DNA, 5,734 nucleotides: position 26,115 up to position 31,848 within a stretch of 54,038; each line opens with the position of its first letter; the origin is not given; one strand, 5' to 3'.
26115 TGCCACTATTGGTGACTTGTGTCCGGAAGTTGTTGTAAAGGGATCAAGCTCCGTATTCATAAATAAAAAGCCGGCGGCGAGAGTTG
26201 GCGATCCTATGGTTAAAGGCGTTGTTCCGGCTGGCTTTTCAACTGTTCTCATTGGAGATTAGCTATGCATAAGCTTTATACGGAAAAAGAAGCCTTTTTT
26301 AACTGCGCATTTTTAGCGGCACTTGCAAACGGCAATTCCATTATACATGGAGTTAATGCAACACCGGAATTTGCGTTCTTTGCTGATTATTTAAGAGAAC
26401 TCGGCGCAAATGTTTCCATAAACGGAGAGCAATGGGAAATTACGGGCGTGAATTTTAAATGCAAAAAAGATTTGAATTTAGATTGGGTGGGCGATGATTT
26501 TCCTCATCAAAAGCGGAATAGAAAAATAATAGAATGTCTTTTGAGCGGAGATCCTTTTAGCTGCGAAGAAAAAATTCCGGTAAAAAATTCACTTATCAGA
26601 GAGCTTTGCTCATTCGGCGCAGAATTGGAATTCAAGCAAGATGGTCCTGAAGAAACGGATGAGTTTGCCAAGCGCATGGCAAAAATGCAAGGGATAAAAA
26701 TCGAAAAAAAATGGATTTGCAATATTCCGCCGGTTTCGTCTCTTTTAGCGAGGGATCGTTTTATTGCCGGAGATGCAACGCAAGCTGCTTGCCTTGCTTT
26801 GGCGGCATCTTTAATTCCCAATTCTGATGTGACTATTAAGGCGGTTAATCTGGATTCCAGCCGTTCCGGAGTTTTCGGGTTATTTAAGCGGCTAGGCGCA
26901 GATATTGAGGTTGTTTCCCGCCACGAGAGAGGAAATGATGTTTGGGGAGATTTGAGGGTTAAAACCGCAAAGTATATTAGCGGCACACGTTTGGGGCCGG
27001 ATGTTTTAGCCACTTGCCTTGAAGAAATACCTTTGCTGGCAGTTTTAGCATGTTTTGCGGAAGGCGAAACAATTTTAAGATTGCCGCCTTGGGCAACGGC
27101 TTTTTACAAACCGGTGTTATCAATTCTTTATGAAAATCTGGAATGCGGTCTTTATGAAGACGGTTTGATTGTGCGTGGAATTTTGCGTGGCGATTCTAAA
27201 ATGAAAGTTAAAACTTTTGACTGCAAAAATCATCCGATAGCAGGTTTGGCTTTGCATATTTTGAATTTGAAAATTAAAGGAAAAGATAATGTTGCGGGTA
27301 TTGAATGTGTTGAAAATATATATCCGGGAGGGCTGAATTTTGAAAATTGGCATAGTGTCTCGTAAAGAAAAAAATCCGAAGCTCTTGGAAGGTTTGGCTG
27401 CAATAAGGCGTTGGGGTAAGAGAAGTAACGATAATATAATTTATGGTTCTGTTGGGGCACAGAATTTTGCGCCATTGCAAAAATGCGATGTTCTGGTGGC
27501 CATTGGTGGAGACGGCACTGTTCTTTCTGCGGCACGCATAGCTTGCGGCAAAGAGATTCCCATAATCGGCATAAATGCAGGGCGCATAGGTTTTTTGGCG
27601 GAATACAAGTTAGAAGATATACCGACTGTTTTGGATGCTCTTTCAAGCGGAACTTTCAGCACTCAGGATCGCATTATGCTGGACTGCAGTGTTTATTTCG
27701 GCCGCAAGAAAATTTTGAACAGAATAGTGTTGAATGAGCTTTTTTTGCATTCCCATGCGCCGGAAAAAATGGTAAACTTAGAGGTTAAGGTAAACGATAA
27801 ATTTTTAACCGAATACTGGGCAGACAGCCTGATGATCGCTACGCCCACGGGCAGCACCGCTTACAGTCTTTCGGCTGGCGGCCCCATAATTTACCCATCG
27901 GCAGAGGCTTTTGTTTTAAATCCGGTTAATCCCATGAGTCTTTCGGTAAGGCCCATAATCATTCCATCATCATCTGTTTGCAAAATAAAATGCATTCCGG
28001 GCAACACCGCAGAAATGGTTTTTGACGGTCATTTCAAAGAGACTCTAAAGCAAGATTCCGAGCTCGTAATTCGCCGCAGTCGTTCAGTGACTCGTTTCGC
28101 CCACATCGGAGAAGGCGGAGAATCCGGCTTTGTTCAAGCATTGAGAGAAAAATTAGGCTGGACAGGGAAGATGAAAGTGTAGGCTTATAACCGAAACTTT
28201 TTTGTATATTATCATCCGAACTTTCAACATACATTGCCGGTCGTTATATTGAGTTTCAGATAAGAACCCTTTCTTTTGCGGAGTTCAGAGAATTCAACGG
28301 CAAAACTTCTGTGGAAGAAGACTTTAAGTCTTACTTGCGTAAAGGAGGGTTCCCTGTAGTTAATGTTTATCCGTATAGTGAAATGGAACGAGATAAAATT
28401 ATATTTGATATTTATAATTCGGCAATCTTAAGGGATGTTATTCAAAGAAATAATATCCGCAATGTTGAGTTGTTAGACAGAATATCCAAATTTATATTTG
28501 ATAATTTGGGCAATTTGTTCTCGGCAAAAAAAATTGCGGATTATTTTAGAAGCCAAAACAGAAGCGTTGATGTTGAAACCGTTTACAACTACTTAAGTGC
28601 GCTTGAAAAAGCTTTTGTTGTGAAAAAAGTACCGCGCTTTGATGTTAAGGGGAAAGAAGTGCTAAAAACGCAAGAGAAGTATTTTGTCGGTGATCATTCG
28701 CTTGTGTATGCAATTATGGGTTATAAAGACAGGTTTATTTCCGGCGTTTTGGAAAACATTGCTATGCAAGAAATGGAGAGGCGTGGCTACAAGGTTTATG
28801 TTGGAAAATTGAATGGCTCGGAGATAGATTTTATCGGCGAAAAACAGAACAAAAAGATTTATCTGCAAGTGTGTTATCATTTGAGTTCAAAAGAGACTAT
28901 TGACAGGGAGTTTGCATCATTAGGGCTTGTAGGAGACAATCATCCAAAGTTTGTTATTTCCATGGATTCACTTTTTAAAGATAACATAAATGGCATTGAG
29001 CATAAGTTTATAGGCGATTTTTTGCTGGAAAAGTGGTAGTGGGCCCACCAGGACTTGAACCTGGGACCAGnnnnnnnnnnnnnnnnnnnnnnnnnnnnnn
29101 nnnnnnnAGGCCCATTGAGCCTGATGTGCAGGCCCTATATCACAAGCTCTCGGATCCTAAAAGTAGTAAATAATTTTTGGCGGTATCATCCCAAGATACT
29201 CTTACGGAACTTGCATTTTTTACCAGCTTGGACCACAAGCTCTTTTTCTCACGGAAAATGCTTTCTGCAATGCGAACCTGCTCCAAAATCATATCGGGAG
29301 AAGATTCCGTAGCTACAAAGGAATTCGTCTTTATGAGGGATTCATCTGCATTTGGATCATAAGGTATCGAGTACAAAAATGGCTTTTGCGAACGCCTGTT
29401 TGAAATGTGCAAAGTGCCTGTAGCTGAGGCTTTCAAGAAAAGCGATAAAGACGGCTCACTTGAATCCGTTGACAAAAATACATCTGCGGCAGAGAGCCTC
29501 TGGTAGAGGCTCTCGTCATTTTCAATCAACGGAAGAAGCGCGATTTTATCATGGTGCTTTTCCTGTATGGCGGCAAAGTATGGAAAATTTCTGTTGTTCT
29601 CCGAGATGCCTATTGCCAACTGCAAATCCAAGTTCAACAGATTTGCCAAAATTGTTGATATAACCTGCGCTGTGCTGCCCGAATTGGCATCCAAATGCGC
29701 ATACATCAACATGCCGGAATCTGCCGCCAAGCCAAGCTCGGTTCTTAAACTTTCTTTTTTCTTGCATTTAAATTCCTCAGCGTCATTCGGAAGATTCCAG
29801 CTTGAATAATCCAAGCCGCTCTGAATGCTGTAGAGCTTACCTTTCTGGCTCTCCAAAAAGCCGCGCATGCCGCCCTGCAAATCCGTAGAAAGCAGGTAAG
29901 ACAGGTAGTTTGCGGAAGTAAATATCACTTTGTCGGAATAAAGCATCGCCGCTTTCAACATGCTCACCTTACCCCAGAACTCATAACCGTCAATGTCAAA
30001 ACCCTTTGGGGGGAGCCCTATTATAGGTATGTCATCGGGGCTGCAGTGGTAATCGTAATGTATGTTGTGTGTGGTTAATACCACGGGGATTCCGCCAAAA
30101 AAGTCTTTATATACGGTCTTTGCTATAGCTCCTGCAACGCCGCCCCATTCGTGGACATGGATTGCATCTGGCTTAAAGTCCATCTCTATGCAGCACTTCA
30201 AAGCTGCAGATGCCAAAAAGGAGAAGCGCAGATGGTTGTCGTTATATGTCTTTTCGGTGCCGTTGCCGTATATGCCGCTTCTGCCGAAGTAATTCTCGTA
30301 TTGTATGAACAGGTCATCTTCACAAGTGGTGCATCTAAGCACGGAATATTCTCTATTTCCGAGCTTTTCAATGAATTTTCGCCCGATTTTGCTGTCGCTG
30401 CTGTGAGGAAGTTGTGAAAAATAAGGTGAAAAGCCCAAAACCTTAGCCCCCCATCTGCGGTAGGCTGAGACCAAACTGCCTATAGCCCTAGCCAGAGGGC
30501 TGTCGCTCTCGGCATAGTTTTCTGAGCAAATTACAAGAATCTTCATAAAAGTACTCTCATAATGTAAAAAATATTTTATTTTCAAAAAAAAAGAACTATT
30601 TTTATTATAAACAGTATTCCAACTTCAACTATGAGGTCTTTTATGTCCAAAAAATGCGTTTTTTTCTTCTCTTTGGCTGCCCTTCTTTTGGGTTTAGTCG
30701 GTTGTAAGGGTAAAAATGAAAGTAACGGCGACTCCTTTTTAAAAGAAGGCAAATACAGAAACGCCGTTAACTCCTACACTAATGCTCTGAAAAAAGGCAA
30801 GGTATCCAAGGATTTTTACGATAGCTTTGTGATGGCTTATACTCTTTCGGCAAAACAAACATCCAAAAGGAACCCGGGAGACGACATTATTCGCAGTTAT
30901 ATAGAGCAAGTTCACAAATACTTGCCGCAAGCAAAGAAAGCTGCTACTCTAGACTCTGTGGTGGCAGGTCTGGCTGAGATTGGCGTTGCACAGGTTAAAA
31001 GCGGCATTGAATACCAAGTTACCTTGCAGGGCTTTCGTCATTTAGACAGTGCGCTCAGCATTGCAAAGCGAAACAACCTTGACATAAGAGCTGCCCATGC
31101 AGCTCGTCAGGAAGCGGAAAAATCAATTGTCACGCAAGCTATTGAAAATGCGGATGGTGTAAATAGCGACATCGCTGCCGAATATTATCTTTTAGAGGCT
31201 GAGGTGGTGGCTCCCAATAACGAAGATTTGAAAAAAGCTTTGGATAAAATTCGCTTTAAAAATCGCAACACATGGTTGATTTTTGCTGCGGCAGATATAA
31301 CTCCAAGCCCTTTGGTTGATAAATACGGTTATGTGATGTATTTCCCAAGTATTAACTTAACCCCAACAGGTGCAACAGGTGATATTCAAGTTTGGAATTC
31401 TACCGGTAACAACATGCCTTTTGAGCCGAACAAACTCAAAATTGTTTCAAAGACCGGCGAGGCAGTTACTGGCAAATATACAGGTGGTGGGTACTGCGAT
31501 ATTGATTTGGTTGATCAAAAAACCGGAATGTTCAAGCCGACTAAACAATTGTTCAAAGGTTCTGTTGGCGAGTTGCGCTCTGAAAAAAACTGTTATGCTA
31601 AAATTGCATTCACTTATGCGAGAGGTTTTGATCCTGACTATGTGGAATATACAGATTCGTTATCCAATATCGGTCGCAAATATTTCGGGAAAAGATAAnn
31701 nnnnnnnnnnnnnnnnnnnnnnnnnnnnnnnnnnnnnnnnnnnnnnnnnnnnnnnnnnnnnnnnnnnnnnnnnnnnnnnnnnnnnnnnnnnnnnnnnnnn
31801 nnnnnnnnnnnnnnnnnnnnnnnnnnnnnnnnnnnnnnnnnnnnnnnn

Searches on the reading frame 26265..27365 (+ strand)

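Call 7: search_protein_families(library=pfam, proteins=[window:26265-27365:+], max_evalue=0.001)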
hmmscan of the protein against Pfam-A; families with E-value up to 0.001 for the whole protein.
window:26265-27365:+ (366 aa): 1 family
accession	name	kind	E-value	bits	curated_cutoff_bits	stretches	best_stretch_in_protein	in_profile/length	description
PF00275.25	EPSP_synthase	-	1e-14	54.5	22.8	1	137-271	199-326/417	EPSP synthase (3-phosphoshikimate 1-carboxyvinyltransferase)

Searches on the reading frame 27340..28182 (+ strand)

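Call 7: search_protein_families(library=pfam, proteins=[window:27340-28182:+], max_evalue=0.001)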
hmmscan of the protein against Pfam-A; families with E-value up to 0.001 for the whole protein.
window:27340-28182:+ (280 aa): 2 families
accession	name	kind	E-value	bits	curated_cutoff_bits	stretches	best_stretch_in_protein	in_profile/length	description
PF20143.4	NAD_kinase_C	-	2e-31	108.8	23.7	1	131-255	1-125/126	ATP-NAD kinase C-terminal domain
PF01513.26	NAD_kinase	-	8.6e-18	65.3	25.5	1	47-104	71-128/130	ATP-NAD kinase N-terminal domain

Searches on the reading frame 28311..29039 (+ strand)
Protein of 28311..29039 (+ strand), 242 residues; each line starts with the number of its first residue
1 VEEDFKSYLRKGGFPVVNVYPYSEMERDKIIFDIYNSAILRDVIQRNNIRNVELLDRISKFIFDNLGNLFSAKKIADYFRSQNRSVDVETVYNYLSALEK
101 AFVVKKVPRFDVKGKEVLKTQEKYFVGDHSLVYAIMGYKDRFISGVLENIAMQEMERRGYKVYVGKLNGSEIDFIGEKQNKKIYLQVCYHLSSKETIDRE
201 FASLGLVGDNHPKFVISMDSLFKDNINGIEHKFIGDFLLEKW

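Call 7: search_protein_families(library=pfam, proteins=[window:28311-29039:+], max_evalue=0.001)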
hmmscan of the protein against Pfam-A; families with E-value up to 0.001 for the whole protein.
window:28311-29039:+ (242 aa): 1 family
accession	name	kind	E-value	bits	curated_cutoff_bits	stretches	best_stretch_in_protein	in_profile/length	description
PF13635.12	DUF4143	-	4.2e-19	69.3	28.1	1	41-189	2-159/160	Domain of unknown function (DUF4143)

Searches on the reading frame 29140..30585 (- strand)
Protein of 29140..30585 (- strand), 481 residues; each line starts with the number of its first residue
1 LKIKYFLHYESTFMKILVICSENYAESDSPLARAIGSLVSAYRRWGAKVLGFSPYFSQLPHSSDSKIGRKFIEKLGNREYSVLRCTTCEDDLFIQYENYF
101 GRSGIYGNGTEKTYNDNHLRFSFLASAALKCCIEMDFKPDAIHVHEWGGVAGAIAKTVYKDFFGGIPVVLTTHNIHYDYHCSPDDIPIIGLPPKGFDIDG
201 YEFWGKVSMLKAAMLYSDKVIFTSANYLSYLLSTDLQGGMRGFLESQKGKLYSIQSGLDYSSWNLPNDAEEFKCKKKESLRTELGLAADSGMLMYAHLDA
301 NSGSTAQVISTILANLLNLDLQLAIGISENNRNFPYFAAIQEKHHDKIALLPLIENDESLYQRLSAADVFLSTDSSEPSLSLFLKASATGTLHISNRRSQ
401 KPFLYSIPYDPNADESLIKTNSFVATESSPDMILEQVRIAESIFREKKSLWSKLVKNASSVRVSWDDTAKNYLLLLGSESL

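Call 8: search_protein_families(library=pfam, proteins=[window:29140-30585:-], max_evalue=0.001)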
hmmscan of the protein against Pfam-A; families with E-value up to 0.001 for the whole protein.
window:29140-30585:- (481 aa): 2 families
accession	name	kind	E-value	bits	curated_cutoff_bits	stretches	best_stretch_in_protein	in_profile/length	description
PF08323.17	Glyco_transf_5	-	3e-37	129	22.7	1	15-245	1-238/239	Starch synthase catalytic domain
PF13439.12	Glyco_transf_4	-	0.00012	22.6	28.5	1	115-226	50-143/170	Glycosyltransferase Family 4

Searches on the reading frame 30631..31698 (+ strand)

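Call 8: search_protein_families(library=pfam, proteins=[window:30631-31698:+], max_evalue=0.001)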
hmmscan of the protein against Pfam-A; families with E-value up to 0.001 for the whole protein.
window:30631-31698:+ (355 aa): 0 families

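Call 41: search_protein_families(library=pfam, proteins=[window:30631-31698:+], max_evalue=0.1)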
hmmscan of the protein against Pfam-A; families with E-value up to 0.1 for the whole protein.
window:30631-31698:+ (355 aa): 4 families
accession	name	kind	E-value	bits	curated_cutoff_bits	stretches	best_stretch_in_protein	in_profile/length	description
PF07221.17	GlcNAc_2-epim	-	0.017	14.8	23.4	1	5-108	22-126/347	N-acylglucosamine 2-epimerase (GlcNAc 2-epimerase)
PF13414.12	TPR_11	-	0.028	14.6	26.8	1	33-54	1-22/42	TPR repeat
PF01376.23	Enterotoxin_b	-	0.032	14.9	25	1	108-167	28-87/102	Heat-labile enterotoxin beta chain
PF13432.12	TPR_16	-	0.089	13.7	32.7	0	33-57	4-28/65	Tetratricopeptide repeat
